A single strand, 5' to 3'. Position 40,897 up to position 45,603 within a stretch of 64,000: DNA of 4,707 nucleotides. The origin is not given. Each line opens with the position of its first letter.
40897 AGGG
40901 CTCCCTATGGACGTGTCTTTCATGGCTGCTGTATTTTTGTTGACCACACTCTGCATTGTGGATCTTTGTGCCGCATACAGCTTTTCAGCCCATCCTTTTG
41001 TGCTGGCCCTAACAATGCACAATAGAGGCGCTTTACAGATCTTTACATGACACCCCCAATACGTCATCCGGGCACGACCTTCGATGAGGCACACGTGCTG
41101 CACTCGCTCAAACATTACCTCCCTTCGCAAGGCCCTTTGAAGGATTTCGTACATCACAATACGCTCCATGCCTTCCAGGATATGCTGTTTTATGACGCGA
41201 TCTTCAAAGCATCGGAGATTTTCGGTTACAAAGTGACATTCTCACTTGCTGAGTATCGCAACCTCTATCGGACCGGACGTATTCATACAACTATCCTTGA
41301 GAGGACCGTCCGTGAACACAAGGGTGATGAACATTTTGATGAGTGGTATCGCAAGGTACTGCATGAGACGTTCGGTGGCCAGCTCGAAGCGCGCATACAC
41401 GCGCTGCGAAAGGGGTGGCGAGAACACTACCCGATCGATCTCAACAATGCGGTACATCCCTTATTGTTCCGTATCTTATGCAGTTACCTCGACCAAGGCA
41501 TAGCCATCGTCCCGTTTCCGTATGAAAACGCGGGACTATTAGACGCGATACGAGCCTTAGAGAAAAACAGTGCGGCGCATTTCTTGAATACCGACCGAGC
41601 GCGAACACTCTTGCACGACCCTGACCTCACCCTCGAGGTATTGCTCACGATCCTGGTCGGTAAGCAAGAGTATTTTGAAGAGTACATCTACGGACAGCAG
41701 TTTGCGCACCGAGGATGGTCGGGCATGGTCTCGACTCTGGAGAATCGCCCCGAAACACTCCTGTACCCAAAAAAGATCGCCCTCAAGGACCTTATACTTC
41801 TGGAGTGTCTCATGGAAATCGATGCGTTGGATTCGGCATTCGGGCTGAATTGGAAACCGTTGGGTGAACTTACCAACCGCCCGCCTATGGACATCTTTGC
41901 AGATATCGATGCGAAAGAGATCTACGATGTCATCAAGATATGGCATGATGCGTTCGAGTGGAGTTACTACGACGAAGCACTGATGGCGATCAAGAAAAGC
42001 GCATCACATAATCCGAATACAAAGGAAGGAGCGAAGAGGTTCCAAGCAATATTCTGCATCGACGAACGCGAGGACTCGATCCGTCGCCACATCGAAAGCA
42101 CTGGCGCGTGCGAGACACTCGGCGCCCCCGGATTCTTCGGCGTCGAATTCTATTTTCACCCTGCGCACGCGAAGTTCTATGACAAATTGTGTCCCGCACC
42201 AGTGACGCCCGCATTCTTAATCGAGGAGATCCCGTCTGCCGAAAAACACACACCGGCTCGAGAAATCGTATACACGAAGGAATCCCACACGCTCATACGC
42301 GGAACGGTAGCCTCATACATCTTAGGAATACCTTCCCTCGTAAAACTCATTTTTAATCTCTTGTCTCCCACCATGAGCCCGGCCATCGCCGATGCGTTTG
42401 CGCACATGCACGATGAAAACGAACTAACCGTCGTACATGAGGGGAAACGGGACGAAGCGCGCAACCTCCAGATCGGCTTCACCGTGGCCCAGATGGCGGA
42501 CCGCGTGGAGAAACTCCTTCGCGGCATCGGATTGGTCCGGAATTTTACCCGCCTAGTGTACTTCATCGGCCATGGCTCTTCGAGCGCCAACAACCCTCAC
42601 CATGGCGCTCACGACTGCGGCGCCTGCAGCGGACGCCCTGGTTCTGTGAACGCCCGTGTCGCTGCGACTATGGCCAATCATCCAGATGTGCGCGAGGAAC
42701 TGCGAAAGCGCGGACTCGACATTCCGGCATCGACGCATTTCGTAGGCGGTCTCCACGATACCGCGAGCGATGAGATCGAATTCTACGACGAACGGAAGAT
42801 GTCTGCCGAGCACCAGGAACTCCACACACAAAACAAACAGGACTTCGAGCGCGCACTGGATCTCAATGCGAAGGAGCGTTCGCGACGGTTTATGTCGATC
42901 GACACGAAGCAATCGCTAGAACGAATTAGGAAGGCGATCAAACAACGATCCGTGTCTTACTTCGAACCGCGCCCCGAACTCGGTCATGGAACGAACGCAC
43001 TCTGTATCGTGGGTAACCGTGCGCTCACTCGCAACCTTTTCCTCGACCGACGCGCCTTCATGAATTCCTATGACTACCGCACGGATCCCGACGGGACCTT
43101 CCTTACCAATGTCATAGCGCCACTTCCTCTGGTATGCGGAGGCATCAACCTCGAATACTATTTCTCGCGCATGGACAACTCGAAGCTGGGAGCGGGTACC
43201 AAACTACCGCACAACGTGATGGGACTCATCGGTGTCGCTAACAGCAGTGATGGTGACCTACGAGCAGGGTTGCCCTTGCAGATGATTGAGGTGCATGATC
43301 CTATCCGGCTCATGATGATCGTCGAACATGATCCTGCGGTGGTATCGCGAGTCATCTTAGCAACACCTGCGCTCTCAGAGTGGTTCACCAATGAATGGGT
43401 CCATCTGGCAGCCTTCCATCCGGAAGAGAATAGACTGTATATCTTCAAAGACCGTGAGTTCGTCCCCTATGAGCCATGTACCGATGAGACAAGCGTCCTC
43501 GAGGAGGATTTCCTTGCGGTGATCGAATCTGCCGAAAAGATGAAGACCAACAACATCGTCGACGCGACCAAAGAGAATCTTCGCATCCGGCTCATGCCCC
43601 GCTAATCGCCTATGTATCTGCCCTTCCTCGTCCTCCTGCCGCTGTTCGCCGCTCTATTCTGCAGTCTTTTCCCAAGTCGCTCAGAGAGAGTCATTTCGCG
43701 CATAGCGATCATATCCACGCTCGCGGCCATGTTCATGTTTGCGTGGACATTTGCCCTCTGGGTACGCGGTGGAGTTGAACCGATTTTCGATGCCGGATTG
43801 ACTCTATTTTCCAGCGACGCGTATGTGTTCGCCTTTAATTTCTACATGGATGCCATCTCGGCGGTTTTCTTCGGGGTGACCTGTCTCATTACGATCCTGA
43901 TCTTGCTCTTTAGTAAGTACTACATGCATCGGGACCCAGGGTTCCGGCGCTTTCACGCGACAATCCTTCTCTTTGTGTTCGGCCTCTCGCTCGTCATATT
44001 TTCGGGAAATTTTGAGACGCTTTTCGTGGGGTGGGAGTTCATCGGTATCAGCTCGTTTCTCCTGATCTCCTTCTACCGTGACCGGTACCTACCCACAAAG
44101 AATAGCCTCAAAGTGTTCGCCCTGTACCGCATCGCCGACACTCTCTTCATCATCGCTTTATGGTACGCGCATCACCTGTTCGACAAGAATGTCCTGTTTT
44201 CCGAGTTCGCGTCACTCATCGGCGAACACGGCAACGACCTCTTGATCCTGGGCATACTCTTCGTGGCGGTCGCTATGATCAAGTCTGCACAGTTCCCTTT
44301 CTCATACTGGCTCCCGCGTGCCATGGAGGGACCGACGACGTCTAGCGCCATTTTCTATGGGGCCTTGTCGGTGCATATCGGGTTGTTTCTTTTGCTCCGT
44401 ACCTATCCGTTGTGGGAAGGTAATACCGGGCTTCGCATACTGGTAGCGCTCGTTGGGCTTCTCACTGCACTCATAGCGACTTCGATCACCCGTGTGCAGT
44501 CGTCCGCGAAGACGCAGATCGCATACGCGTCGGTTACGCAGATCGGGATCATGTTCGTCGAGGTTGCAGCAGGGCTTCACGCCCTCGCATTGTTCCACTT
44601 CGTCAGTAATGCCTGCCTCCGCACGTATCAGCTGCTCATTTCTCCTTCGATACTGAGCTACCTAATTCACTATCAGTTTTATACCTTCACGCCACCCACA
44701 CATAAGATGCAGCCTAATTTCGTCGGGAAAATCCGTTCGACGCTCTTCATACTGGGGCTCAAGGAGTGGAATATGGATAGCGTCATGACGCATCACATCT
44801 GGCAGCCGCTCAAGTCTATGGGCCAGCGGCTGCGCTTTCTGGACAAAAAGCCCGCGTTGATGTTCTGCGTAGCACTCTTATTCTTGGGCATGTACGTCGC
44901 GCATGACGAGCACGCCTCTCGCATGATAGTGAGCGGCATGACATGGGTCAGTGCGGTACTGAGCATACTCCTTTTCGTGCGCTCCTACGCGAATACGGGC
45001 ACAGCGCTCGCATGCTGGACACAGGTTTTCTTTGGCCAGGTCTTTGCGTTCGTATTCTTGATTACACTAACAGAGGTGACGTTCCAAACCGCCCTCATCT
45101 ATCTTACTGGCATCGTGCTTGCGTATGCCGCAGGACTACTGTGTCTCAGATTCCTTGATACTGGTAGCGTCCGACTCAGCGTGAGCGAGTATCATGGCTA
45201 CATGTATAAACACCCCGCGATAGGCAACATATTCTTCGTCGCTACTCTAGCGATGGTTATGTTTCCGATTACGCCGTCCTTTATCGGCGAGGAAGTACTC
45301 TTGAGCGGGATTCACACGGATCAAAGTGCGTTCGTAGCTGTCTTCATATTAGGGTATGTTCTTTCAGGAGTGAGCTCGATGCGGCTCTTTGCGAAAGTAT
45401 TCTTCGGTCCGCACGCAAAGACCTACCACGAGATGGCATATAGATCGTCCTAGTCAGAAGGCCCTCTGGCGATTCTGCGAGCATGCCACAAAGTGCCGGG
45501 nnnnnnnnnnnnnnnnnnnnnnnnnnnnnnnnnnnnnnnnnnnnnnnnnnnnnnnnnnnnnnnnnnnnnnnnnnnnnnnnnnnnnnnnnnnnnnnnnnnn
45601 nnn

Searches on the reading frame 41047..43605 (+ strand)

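Call 44: search_protein_families(library=pfam, proteins=[window:41047-43605:+], max_evalue=0.001)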
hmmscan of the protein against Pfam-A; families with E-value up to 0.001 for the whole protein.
window:41047-43605:+ (852 aa): 1 family
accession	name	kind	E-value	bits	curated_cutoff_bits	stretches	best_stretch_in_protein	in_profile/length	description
PF10070.14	DabA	-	2.7e-214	714.3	25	1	19-785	2-747/747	Probable inorganic carbon transporter subunit DabA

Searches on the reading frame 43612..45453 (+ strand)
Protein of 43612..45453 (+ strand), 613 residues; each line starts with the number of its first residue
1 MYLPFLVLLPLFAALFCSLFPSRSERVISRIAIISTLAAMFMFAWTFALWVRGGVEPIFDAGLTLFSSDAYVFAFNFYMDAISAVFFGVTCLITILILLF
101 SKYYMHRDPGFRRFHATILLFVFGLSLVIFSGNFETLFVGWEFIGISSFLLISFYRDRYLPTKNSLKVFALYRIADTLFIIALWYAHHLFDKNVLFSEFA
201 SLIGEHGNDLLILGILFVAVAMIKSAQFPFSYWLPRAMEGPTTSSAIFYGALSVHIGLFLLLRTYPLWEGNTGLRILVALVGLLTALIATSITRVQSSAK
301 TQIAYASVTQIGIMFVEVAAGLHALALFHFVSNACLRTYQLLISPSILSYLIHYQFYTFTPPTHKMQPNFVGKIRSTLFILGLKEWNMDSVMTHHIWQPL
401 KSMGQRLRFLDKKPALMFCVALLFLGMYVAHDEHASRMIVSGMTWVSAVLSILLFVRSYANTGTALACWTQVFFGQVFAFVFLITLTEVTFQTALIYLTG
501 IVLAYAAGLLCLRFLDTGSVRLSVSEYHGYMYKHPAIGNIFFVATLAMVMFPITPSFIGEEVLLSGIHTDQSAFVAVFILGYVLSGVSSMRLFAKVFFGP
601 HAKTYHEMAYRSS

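Call 87: search_protein_families(library=pfam, proteins=[window:43612-45453:+], max_evalue=0.0001)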
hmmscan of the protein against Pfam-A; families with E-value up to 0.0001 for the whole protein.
window:43612-45453:+ (613 aa): 2 families
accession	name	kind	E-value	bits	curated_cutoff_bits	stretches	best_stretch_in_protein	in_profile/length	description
PF00361.26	Proton_antipo_M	-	4.8e-33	115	21.5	1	132-338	2-213/294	NADH:quinone oxidoreductase/Mrp antiporter, TM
PF00662.26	Proton_antipo_N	-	8.4e-11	42.1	24.5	1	68-114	4-50/51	NADH-Ubiquinone oxidoreductase (complex I), chain 5 N-terminus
